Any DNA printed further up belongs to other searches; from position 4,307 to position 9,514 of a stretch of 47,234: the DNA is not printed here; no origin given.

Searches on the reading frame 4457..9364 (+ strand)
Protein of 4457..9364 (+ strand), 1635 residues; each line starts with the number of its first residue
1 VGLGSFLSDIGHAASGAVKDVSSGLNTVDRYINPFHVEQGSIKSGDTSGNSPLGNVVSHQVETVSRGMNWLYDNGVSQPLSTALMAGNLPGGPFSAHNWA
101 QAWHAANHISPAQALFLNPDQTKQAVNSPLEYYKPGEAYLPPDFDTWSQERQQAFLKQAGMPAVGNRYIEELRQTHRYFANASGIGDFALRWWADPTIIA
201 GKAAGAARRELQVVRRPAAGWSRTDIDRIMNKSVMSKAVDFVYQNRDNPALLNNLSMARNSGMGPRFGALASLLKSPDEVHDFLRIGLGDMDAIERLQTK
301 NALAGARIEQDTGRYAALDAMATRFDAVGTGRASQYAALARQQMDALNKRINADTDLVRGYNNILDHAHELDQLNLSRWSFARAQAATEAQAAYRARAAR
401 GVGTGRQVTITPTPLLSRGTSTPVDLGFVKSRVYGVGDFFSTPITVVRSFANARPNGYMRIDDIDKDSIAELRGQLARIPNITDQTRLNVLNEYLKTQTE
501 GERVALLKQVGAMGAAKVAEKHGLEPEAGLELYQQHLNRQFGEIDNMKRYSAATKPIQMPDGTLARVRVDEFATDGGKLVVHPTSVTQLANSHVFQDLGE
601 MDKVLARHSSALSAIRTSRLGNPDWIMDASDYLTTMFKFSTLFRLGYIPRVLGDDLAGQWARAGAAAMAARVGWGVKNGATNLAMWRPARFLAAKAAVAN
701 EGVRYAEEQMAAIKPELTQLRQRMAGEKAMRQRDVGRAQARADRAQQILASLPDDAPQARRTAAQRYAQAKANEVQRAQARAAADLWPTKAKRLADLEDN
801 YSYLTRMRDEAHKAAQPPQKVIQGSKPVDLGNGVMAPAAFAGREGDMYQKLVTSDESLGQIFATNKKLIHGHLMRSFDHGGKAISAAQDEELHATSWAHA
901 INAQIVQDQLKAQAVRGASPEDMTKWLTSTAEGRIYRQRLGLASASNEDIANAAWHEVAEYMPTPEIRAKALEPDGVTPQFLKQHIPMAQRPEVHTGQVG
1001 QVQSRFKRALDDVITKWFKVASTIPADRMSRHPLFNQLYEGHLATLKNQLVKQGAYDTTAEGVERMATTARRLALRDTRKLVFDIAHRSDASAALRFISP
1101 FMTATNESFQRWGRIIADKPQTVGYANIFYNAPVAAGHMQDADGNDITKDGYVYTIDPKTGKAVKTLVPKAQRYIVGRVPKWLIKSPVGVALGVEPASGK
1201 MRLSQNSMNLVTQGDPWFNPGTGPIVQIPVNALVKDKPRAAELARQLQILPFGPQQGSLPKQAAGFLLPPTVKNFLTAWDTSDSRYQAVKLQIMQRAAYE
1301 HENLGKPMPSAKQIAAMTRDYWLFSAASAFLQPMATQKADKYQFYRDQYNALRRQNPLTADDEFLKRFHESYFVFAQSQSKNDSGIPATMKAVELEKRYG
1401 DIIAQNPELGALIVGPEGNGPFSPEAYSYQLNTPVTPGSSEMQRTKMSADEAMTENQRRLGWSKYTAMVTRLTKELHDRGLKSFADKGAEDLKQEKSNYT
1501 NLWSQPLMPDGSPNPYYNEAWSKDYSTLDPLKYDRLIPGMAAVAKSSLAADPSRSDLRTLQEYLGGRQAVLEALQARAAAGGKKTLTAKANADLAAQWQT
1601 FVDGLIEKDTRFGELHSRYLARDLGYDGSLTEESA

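Call 20: search_protein_families(library=pfam, proteins=[window:4457-9364:+], max_evalue=0.01)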
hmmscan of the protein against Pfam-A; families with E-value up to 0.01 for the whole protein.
window:4457-9364:+ (1635 aa): 0 families

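Call 21: search_solved_structures(query=window:4457-9364:+, max_evalue=1)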
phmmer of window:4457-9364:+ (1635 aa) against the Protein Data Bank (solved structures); distinct sequences matched with E-value up to 1: 0.

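Call 42: search_protein_families(library=phrogs, proteins=[window:4457-9364:+], max_evalue=0.001)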
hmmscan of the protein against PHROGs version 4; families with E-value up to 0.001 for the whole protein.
window:4457-9364:+ (1635 aa): 1 family
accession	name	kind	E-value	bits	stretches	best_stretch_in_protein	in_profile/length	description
phrog_10618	-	unknown function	1.1e-134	451.7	2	776-1626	846-1713/1722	-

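Call 74: search_solved_structures(query=A7, max_evalue=10)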
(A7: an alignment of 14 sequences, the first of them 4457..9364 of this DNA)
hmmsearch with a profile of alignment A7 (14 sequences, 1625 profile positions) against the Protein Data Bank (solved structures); distinct sequences matched with E-value up to 10: 13.
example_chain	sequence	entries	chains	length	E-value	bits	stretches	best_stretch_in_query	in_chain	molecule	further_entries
9ngh_A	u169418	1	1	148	0.0015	19.2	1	1358-1403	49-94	4-oxalocrotonate tautomerase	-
3n4g_A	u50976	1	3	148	0.0016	19.1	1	1358-1403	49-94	Putative tautomerase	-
3n4d_A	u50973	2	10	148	0.0016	19.1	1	1358-1403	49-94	Putative tautomerase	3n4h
9nf4_A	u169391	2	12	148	0.0016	19.1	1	1358-1403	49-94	4-oxalocrotonate tautomerase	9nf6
7ms1_A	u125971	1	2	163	0.0019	18.9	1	1358-1403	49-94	4-oxalocrotonate tautomerase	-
7ms0_A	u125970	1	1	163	0.002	18.8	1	1358-1403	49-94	4-oxalocrotonate tautomerase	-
7ms9_A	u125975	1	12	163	0.002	18.8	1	1358-1403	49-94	4-oxalocrotonate tautomerase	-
7ms8_A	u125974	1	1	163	0.002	18.8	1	1358-1403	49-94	4-oxalocrotonate tautomerase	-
7ms3_A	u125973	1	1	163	0.0044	17.7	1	1358-1403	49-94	4-oxalocrotonate tautomerase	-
22vl_b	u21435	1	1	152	0.19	12.3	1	699-785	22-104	ATP synthase subunit b, chloroplastic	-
2n5e_A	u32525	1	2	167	0.21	12.1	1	677-780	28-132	Apolipoprotein A-I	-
8tsh_E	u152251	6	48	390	4.7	7.7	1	698-798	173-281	Capsular biosynthesis protein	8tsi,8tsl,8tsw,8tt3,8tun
5app_A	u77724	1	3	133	9.7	6.6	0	684-797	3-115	General control protein GCN4,GENERAL CONTROL PROTEIN GCN4, OUTER MEMBRANE PROTEIN 100,Gene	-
